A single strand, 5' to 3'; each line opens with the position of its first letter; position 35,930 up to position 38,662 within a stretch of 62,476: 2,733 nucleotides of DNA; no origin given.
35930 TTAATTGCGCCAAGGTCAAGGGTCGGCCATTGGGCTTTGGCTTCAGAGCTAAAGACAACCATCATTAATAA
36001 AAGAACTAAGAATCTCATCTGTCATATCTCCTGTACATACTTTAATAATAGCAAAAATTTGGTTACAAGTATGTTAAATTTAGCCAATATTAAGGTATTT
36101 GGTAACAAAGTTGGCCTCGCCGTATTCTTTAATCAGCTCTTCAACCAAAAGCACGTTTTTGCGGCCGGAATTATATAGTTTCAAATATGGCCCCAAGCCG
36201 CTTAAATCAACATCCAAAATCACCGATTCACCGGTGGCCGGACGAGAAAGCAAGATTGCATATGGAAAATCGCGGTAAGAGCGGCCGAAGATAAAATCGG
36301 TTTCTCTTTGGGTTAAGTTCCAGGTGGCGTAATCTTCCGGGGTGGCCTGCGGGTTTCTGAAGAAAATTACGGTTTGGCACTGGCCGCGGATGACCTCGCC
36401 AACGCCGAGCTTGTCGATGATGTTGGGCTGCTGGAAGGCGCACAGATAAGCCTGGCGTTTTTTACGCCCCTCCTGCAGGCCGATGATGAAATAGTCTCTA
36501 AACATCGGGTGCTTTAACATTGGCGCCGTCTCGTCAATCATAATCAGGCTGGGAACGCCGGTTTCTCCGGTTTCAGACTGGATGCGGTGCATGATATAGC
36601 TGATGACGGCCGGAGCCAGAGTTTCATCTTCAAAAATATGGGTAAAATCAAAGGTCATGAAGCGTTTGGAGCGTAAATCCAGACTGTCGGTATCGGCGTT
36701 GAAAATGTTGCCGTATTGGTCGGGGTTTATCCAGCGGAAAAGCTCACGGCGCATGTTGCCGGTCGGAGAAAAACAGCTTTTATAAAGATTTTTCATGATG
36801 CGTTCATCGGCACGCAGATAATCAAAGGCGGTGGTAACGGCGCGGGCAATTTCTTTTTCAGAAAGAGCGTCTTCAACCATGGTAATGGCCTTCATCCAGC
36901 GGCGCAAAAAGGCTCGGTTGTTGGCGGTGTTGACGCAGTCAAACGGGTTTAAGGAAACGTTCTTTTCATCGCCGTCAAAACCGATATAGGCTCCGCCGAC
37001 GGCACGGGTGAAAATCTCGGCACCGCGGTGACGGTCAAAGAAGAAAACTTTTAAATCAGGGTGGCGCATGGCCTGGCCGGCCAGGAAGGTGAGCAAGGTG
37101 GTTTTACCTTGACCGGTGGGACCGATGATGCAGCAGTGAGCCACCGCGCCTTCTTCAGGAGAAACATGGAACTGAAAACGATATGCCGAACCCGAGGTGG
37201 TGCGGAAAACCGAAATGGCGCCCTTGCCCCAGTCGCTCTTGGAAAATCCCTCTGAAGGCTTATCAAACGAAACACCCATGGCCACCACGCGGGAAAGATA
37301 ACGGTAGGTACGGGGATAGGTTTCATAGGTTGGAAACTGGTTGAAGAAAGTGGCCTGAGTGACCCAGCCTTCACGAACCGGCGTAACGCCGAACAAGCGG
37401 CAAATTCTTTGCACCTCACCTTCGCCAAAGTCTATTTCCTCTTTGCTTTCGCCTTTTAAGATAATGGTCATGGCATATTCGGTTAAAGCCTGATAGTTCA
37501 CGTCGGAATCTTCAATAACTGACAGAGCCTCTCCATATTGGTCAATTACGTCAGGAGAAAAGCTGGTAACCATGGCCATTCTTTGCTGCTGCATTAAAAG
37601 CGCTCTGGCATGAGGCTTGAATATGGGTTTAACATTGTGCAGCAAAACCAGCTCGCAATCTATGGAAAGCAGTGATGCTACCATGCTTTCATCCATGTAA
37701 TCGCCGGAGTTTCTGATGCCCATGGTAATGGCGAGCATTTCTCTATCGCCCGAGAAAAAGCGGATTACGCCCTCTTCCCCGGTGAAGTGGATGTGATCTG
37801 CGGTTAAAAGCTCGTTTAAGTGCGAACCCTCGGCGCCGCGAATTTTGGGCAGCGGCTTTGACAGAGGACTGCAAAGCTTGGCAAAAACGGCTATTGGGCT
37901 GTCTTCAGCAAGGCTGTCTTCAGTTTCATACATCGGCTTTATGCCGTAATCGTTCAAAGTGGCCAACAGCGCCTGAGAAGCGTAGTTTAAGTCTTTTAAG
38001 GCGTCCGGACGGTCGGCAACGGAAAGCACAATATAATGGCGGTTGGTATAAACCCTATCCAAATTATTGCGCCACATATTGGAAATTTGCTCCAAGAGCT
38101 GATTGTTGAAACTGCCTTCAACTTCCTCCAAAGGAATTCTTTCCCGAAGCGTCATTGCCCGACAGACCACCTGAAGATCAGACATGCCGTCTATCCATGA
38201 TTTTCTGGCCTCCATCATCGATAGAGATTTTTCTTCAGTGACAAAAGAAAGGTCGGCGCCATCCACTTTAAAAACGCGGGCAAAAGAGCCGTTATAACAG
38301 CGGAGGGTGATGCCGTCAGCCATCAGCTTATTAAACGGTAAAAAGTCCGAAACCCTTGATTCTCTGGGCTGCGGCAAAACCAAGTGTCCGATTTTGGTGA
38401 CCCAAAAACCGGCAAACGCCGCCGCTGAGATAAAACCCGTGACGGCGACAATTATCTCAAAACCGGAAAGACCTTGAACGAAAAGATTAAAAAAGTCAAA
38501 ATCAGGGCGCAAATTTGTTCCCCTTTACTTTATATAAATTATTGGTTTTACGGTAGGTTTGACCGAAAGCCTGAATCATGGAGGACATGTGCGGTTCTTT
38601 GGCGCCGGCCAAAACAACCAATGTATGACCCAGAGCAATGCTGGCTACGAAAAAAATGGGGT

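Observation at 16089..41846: A 25.8-kb single-operon T4SS with rvh-type hallmarks plus many non-canonical additions, and no coupling protein or relaxase in view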

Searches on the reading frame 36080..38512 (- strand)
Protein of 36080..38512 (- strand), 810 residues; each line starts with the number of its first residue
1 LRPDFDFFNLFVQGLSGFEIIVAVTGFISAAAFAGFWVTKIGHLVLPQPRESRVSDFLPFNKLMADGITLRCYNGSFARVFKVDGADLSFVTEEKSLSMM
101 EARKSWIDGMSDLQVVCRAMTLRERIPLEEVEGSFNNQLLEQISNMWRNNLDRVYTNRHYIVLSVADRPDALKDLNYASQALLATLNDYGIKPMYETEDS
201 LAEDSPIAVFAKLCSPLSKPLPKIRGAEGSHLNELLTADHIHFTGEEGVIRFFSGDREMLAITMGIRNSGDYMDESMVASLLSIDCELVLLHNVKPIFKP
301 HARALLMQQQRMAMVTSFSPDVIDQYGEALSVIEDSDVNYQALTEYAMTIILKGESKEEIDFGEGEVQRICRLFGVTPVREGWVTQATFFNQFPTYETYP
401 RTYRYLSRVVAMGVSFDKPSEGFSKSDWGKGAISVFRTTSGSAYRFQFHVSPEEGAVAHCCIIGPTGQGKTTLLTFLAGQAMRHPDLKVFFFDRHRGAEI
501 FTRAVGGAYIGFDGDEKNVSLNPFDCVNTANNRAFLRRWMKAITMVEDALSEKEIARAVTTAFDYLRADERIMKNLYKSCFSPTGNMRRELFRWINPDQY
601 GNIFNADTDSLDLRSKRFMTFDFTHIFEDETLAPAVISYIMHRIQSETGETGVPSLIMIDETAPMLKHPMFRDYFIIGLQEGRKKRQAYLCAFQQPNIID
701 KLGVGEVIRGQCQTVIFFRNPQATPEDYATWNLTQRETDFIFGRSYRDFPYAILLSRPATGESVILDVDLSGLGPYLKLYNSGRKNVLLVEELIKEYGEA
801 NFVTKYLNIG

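Call 4: search_protein_families(library=pfam, proteins=[window:36080-38512:-], max_evalue=0.01)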
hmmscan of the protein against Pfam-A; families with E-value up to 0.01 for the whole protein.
window:36080-38512:- (810 aa): 6 families
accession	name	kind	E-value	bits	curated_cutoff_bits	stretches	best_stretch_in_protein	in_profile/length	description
PF03135.19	CagE_TrbE_VirB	-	3.5e-10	40.6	21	1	227-399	34-201/204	CagE, TrbE, VirB family, component of type IV transporter system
PF19044.6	P-loop_TraG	-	5e-05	22.6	25.8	0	552-674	147-271/413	TraG P-loop domain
PF25199.1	nSTAND_NTPase5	-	0.00032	21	34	1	451-495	35-79/145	Novel STAND NTPase 5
PF01935.23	DUF87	-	0.00049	20.7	23.2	1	458-495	24-61/220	Helicase HerA, central domain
PF13401.12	AAA_22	-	0.0055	17.5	27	0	460-558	8-74/130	AAA domain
PF01580.24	FtsK_SpoIIIE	-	0.0073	16.2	24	0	426-484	13-67/221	FtsK/SpoIIIE family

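Call 7: search_protein_families(library=ncbifam, proteins=[window:36080-38512:-], max_evalue=0.01)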
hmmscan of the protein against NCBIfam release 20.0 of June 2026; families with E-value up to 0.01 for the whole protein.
window:36080-38512:- (810 aa): 11 families
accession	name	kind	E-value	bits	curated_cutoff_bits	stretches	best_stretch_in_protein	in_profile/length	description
TIGR00929.1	VirB4_CagE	subfamily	9.3e-107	358.2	643.1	2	231-801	214-780/792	VirB4 family type IV secretion/conjugal transfer ATPase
NF010473.0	PRK13898.1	equivalog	8.5e-60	202.7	1050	1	230-800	227-786/801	type IV secretion system ATPase VirB4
NF010427.0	PRK13853.1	equivalog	7e-47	159.8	957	1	266-799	241-771/789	type IV secretion system protein VirB4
NF010447.0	PRK13873.1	equivalog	8.6e-42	143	1020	2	435-808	423-790/815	conjugal transfer protein TrbE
NF010404.0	PRK13830.1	subfamily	1.8e-28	98.8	810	1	436-723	438-722/818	conjugal transfer protein TrbE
NF010466.0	PRK13891.1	subfamily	4.5e-28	97.6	1322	1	438-729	473-763/852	conjugal transfer protein TrbE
TIGR02746.1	TraC-F-type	equivalog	1.2e-12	46.7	567.05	1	461-683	434-672/800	type IV secretion system protein TraC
NF045971.1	conju_CD1110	equivalog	2.9e-06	25.8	325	1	55-310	2-260/752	VirB4-like conjugal transfer ATPase, CD1110 family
TIGR03783.1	Bac_Flav_CT_G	subfamily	0.00046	18.2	261.55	1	550-675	560-687/829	TraG family conjugative transposon ATPase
NF045975.1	VirB4_plasma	equivalog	0.00075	17.3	590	1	440-532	498-588/894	Mbov_0397 family ICE element conjugal transfer ATPase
NF041017.1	DNA_import_CedB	equivalog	0.0072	15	700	0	458-494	276-312/590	DNA import protein CedB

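Call 10: find_homologous_proteins(query=window:36080-38512:-, max_evalue=1e-10)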
Query window:36080-38512:- (810 aa): 799 proteins with E <= 1e-10 among 8000 candidates; the best 120 are listed.
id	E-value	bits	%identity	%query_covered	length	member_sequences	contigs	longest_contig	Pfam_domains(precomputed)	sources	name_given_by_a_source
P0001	0.0e+0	1670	86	100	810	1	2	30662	PF03135.20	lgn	-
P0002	0.0e+0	1665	87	100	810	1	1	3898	PF19044.7,PF03135.20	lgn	-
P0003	0.0e+0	1663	87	100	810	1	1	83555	PF19044.7,PF03135.20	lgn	-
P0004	0.0e+0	1663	87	100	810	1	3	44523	PF19044.7,PF03135.20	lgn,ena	-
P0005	0.0e+0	1663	87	100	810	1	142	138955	PF19044.7,PF03135.20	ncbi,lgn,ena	-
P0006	0.0e+0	1663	87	100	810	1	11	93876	PF19044.7,PF03135.20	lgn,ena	-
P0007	0.0e+0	1662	87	100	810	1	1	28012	PF19044.7,PF03135.20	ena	-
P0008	0.0e+0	1662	87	100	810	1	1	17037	PF19044.7,PF03135.20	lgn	-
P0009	0.0e+0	1661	87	100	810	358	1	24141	PF27097.1,PF03135.20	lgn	-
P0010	0.0e+0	1661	87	100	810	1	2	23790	PF19044.7,PF03135.20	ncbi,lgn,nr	ncbi:MAG: hypothetical protein Q4F75_03705 [Pseudomonadota bacterium]|nr:hypothetical protein [Pseud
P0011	0.0e+0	1661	86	100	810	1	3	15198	PF19044.7,PF03135.20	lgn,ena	-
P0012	0.0e+0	1661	87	100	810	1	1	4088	PF03135.20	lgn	-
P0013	0.0e+0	1661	87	100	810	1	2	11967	PF03135.20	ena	-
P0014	0.0e+0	1660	87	100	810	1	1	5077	PF19044.7,PF03135.20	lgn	-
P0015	0.0e+0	1660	86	100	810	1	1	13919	PF19044.7,PF03135.20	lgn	-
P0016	0.0e+0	1660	87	100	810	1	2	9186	PF03135.20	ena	-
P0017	0.0e+0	1660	87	100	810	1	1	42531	PF03135.20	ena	-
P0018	0.0e+0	1659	86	100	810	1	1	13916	PF19044.7,PF03135.20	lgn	-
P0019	0.0e+0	1659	87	100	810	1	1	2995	PF19044.7,PF03135.20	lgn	-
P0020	0.0e+0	1659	87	100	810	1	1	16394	PF19044.7,PF03135.20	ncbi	-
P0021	0.0e+0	1659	86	100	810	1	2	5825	PF19044.7,PF03135.20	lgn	-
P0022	0.0e+0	1656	86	100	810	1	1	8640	PF19044.7,PF03135.20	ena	-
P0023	0.0e+0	1655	86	100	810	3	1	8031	PF19044.7,PF03135.20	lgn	-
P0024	0.0e+0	1653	86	100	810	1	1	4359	PF19044.7,PF03135.20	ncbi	-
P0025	0.0e+0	1650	87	100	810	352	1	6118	PF03135.20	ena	-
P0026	0.0e+0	1648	86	100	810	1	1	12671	PF03135.20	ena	-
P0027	0.0e+0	1648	86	100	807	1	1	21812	PF27097.1,PF03135.20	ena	-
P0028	0.0e+0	1643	85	100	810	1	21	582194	PF19044.7,PF27097.1,PF03135.20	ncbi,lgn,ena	-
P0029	0.0e+0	1639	85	100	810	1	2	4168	PF19044.7,PF27097.1,PF03135.20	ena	-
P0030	0.0e+0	1639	85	100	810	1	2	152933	PF27097.1,PF03135.20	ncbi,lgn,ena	-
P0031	0.0e+0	1634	85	100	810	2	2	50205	PF03135.20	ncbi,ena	-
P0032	0.0e+0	1632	85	100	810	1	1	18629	PF03135.20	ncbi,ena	-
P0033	0.0e+0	1631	85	100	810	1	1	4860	PF27097.1,PF03135.20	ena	-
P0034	0.0e+0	1631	85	100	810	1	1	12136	PF03135.20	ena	-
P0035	0.0e+0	1630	85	100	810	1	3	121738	PF03135.20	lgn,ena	-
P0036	0.0e+0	1630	85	100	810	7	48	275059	PF03135.20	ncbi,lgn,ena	-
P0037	0.0e+0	1630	85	100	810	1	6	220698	PF03135.20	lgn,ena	-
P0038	0.0e+0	1629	85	100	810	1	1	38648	PF03135.20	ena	-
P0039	0.0e+0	1629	85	100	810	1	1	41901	PF03135.20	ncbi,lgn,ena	-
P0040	0.0e+0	1629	85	100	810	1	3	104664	PF03135.20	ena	-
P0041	0.0e+0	1629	85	100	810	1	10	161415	PF03135.20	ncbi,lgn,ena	-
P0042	0.0e+0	1628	85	100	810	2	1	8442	PF27097.1,PF03135.20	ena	-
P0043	0.0e+0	1628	85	100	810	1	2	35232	PF03135.20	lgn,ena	-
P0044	0.0e+0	1628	85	100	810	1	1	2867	PF03135.20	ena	-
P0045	0.0e+0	1626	85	100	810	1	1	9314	PF03135.20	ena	-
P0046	0.0e+0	1621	84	100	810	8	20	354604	PF19044.7,PF27097.1,PF03135.20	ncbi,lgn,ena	-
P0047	0.0e+0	1620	84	100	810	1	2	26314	PF03135.20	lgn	-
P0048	0.0e+0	1617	84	100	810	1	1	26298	PF19044.7,PF27097.1,PF03135.20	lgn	-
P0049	0.0e+0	1617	84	100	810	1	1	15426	PF19044.7,PF27097.1,PF03135.20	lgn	-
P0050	0.0e+0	1617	84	100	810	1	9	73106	PF27097.1,PF03135.20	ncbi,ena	-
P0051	0.0e+0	1617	84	100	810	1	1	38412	PF27097.1,PF03135.20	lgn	-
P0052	0.0e+0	1616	84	100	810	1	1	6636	PF19044.7,PF03135.20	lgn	-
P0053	0.0e+0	1612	83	100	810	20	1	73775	PF27097.1,PF03135.20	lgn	-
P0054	0.0e+0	1606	83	100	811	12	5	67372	PF27097.1,PF03135.20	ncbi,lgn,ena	-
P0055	0.0e+0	1605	83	100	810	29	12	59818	PF27097.1,PF03135.20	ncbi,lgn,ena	-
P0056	0.0e+0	1604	83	100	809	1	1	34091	PF27097.1,PF03135.20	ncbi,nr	ncbi:MAG: hypothetical protein IJ482_00680 [Alphaproteobacteria bacterium]|nr:hypothetical protein [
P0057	0.0e+0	1604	83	100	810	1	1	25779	PF19044.7,PF27097.1,PF03135.20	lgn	-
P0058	0.0e+0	1602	83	100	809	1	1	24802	PF27097.1,PF03135.20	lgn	-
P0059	0.0e+0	1602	83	100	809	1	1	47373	PF27097.1,PF03135.20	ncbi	-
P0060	0.0e+0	1602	83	100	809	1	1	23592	PF27097.1,PF03135.20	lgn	-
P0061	0.0e+0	1601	83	100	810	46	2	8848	PF03135.20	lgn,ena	-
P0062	0.0e+0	1601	83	100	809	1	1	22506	PF27097.1,PF03135.20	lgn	-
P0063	0.0e+0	1601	83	100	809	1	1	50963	PF27097.1,PF03135.20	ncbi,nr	ncbi:MAG: hypothetical protein E7010_03315 [Alphaproteobacteria bacterium]|nr:hypothetical protein [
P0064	0.0e+0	1601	83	100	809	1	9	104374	PF27097.1,PF03135.20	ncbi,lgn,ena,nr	ncbi:MAG: hypothetical protein IJW72_07325 [Alphaproteobacteria bacterium]|nr:hypothetical protein [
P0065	0.0e+0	1600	83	100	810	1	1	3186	PF27097.1,PF03135.20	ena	-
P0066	0.0e+0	1600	83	100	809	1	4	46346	PF27097.1,PF03135.20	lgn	-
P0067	0.0e+0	1600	83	100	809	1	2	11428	PF27097.1,PF03135.20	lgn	-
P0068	0.0e+0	1600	83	100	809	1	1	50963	PF27097.1,PF03135.20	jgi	-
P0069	0.0e+0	1599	83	100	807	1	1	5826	PF19044.7,PF27097.1,PF03135.20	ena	-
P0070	0.0e+0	1599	83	100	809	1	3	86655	PF27097.1,PF03135.20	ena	-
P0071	0.0e+0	1599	83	100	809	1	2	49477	PF27097.1,PF03135.20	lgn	-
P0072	0.0e+0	1597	83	100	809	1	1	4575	PF27097.1,PF03135.20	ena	-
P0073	0.0e+0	1597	83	100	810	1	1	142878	PF19044.7,PF03135.20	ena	-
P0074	0.0e+0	1596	83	100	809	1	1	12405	PF27097.1,PF03135.20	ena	-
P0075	0.0e+0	1596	83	100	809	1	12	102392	PF27097.1,PF03135.20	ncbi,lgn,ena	-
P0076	0.0e+0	1595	83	100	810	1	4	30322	PF19044.7,PF03135.20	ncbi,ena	-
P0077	0.0e+0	1595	83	100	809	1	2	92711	PF27097.1,PF03135.20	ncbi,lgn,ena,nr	ncbi:MAG: hypothetical protein KHX55_01360 [Proteobacteria bacterium]|nr:hypothetical protein [Pseud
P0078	0.0e+0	1595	83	100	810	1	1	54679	PF19044.7,PF03135.20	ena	-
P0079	0.0e+0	1594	83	100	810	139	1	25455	PF03135.20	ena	-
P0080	0.0e+0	1594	83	100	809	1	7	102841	PF27097.1,PF03135.20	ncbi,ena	-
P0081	0.0e+0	1594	83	100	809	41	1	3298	PF19044.7,PF27097.1,PF03135.20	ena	-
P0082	0.0e+0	1594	83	100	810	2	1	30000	PF03135.20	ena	-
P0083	0.0e+0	1594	85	97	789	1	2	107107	PF03135.20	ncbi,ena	-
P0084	0.0e+0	1593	83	100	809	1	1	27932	PF27097.1,PF03135.20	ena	-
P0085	0.0e+0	1593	85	97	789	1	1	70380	PF03135.20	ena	-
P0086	0.0e+0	1592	82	100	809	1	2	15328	PF27097.1,PF03135.20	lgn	-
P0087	0.0e+0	1592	83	100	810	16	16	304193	PF19044.7,PF27097.1,PF03135.20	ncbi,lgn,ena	-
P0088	0.0e+0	1591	82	100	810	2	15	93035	PF19044.7,PF27097.1,PF03135.20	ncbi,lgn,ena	-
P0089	0.0e+0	1591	83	100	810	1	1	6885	PF19044.7,PF03135.20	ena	-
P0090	0.0e+0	1591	82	100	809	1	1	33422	PF19044.7,PF27097.1,PF03135.20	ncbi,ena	-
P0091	0.0e+0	1591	83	100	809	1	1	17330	PF27097.1,PF03135.20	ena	-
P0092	0.0e+0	1591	82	100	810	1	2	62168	PF19044.7,PF27097.1,PF03135.20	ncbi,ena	-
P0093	0.0e+0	1590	85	97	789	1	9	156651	PF03135.20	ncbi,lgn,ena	-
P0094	0.0e+0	1590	83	100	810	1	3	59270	PF19044.7,PF03135.20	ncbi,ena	-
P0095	0.0e+0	1590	83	100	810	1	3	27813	PF19044.7,PF03135.20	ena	-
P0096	0.0e+0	1590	85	97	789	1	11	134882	PF03135.20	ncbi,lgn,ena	-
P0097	0.0e+0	1590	83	100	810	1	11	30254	PF19044.7,PF03135.20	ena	-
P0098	0.0e+0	1589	83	100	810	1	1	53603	PF19044.7,PF27097.1,PF03135.20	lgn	-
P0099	0.0e+0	1588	82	100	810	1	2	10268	PF27097.1,PF03135.20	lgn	-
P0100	0.0e+0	1587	83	100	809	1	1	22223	PF27097.1,PF03135.20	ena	-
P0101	0.0e+0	1586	82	100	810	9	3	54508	PF19044.7,PF03135.20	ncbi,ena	-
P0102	0.0e+0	1586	82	100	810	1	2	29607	PF19044.7,PF27097.1,PF03135.20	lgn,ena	-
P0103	0.0e+0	1586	82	100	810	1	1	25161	PF19044.7,PF27097.1,PF03135.20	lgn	-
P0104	0.0e+0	1585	82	100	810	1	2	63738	PF19044.7,PF27097.1,PF03135.20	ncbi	-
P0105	0.0e+0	1585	82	100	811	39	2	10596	PF27097.1,PF03135.20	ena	-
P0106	0.0e+0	1584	85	97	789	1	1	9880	PF03135.20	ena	-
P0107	0.0e+0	1583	81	100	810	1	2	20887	PF19044.7,PF27097.1,PF03135.20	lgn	-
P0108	0.0e+0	1583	82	100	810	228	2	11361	PF27097.1,PF03135.20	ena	-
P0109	0.0e+0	1582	82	100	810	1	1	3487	PF27097.1,PF03135.20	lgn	-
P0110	0.0e+0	1582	83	100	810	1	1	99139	PF19044.7,PF27097.1,PF03135.20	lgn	-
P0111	0.0e+0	1581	82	100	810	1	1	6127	PF27097.1,PF03135.20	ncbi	-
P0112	0.0e+0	1581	83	100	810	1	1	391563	PF19044.7,PF27097.1,PF03135.20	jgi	jgi:type IV secretion system protein VirB4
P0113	0.0e+0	1580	83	99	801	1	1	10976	PF19044.7,PF27097.1,PF03135.20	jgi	jgi:type IV secretion system protein VirB4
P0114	0.0e+0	1580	82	100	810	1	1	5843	PF27097.1,PF03135.20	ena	-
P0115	0.0e+0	1579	82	100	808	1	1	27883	PF27097.1,PF03135.20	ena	-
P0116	0.0e+0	1578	82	100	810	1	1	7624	PF27097.1,PF03135.20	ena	-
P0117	0.0e+0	1578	82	100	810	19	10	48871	PF27097.1,PF03135.20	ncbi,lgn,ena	-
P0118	0.0e+0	1578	82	100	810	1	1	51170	PF27097.1,PF03135.20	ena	-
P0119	0.0e+0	1576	82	100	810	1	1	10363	PF27097.1,PF03135.20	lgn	-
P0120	0.0e+0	1576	82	100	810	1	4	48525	PF19044.7,PF27097.1,PF03135.20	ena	-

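Call 11: find_encoding_contigs(protein=window:36080-38512:-, flank=10000, max_places=4)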
Protein window:36080-38512:- (810 aa): 1 contig read that carries it; 1 place shown.
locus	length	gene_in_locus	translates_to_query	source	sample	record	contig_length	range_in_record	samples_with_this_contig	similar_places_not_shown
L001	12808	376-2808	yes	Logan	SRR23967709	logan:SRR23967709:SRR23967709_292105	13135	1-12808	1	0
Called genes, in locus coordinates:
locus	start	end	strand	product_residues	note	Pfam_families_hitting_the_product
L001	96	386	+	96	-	-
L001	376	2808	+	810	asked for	PF03135:CagE_TrbE_VirB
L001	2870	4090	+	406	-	-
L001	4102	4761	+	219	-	-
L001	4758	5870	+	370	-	-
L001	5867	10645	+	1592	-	-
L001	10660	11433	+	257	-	PF04335:VirB8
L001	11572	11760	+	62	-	-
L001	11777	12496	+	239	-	PF04335:VirB8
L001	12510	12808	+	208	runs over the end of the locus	?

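Call 12: find_encoding_contigs(protein=P0028, flank=10000, max_places=3)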
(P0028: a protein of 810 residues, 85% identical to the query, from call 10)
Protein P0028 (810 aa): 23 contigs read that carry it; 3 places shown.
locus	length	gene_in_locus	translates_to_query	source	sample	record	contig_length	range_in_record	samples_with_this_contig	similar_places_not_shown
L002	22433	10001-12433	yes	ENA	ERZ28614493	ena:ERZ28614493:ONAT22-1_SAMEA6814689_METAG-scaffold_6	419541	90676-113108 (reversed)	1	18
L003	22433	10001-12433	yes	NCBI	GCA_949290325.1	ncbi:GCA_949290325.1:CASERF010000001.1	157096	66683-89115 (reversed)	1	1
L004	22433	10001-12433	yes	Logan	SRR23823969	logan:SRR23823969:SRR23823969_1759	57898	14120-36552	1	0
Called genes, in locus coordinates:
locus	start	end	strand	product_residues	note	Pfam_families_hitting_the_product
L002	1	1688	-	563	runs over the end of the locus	PF00437:T2SSE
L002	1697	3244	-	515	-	-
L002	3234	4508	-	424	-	PF06864:PAP_PilO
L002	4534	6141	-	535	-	PF00263:Secretin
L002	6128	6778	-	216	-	PF10671:TcpQ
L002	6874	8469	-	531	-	-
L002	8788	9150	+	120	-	PF04956:TrbC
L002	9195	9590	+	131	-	PF04956:TrbC (weak)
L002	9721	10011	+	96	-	-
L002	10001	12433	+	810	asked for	PF27097:VirB4_TrbE_N (faint), PF03135:CagE_TrbE_VirB, PF19044:P-loop_TraG (faint)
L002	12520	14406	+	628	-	-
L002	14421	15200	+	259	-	-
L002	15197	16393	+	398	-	-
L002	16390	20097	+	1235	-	-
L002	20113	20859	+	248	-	PF04335:VirB8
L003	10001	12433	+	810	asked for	PF27097:VirB4_TrbE_N (faint), PF03135:CagE_TrbE_VirB, PF19044:P-loop_TraG (faint)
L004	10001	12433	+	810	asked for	PF27097:VirB4_TrbE_N (faint), PF03135:CagE_TrbE_VirB, PF19044:P-loop_TraG (faint)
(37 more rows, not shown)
